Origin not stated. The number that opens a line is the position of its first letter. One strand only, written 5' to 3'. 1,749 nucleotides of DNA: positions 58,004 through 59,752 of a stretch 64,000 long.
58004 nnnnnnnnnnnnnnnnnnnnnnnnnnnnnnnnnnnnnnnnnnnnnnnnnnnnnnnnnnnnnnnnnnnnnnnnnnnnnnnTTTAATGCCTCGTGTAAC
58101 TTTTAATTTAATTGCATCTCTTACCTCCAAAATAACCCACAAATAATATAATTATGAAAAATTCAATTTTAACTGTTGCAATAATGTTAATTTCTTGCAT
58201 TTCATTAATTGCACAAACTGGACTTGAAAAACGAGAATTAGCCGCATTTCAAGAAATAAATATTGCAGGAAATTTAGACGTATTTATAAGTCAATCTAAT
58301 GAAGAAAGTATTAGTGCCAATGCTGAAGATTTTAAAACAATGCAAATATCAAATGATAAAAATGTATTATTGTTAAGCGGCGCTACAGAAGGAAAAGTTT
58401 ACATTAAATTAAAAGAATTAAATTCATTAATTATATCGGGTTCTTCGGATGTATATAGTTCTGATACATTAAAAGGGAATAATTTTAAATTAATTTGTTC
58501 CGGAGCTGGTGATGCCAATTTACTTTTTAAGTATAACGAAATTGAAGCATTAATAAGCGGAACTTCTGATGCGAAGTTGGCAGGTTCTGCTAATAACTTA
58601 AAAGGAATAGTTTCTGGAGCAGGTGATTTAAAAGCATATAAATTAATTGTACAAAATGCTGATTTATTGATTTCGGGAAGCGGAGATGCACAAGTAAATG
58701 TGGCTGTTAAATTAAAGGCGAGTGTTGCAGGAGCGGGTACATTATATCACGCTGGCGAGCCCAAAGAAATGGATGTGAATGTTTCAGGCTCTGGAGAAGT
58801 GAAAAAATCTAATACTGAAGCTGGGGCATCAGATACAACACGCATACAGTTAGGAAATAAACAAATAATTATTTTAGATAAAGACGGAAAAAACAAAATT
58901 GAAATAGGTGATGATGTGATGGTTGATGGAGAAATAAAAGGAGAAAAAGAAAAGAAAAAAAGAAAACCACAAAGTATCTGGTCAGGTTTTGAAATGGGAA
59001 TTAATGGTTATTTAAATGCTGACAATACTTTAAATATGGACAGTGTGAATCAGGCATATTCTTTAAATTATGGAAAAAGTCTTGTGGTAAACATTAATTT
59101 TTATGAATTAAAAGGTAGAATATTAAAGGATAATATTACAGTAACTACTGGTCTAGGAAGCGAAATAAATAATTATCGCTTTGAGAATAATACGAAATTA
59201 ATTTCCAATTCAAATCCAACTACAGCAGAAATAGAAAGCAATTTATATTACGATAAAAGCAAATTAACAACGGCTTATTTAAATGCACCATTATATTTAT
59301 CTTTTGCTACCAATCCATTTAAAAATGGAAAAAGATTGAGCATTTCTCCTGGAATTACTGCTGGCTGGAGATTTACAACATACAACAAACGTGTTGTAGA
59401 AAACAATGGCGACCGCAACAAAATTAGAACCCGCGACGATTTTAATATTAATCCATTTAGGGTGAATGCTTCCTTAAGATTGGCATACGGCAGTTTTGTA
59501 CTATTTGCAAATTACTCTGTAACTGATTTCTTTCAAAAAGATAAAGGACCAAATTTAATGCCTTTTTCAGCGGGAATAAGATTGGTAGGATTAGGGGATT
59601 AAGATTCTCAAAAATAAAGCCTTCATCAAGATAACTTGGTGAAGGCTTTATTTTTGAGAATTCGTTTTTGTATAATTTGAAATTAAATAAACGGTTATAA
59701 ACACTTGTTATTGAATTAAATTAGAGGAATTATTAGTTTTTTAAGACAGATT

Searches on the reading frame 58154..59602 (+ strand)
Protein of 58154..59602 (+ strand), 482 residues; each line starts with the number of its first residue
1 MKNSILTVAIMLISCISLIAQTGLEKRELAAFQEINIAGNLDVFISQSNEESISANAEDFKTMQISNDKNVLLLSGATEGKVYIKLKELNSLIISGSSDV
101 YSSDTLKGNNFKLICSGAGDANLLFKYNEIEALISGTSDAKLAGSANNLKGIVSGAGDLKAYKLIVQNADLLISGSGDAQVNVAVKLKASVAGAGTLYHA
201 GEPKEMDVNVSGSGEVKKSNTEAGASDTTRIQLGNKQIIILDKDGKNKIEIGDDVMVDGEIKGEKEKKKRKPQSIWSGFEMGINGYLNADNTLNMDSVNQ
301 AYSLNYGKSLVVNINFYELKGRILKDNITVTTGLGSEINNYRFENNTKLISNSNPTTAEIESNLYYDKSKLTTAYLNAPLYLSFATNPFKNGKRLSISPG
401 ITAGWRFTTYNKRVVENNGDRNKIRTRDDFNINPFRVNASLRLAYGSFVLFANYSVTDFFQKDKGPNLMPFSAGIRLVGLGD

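Call 43: search_protein_families(library=pfam, proteins=[window:58154-59602:+], max_evalue=10)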
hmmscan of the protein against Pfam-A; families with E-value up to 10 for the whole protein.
window:58154-59602:+ (482 aa): 2 families
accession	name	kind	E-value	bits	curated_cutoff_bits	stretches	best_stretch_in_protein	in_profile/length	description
PF10988.14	DUF2807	-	7.6e-33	114.2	24.2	1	31-203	1-181/181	Putative auto-transporter adhesin, head GIN domain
PF13568.12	OMP_b-brl_2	-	6e-09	36.7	27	1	277-448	7-157/175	Outer membrane protein beta-barrel domain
